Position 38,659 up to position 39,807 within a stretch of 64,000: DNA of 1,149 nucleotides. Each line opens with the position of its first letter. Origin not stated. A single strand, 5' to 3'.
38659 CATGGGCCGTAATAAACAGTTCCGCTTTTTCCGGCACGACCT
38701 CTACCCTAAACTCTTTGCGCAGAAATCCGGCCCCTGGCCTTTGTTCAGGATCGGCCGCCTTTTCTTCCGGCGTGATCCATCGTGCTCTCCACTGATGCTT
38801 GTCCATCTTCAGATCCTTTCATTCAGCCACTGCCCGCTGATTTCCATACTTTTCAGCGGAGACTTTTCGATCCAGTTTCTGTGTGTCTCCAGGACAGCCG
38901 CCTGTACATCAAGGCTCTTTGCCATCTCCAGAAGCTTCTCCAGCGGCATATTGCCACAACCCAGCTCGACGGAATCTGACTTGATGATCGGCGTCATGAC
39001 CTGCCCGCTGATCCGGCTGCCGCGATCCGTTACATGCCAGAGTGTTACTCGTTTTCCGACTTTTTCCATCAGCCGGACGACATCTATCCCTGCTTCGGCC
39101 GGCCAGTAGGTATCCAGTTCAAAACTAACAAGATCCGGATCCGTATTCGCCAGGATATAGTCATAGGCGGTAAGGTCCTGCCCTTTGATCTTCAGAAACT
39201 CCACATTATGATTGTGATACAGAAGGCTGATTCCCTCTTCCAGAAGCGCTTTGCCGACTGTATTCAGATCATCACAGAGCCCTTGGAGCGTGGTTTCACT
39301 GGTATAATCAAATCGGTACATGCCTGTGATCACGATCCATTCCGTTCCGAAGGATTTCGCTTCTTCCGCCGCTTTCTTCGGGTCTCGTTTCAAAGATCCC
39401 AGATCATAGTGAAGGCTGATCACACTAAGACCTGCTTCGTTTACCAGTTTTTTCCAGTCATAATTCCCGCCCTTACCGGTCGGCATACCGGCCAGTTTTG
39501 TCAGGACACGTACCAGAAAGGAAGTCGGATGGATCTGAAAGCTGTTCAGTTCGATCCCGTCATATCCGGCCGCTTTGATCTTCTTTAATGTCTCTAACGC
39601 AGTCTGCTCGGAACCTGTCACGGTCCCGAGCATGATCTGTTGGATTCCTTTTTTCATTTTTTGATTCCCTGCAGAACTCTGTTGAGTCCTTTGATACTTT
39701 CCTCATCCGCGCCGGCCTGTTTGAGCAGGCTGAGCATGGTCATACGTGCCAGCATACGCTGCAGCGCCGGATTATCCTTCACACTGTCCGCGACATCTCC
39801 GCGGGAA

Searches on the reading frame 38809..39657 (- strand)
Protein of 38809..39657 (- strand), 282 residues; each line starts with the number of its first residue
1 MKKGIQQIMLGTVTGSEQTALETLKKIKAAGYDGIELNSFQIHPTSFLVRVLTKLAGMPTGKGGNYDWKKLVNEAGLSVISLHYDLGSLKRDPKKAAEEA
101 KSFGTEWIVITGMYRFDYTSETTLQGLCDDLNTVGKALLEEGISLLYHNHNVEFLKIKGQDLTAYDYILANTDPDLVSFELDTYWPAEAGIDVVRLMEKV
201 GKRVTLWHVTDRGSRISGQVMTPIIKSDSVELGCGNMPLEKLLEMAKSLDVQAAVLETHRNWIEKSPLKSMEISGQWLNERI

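Call 21: search_protein_families(library=pfam, proteins=[window:38809-39657:-], max_evalue=0.000001)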
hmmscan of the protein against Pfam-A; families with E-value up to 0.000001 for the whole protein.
window:38809-39657:- (282 aa): 1 family
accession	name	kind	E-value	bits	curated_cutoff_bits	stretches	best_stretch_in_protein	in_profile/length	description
PF01261.30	AP_endonuc_2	-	3.3e-13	50.3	31.1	1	25-272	2-240/249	Xylose isomerase-like TIM barrel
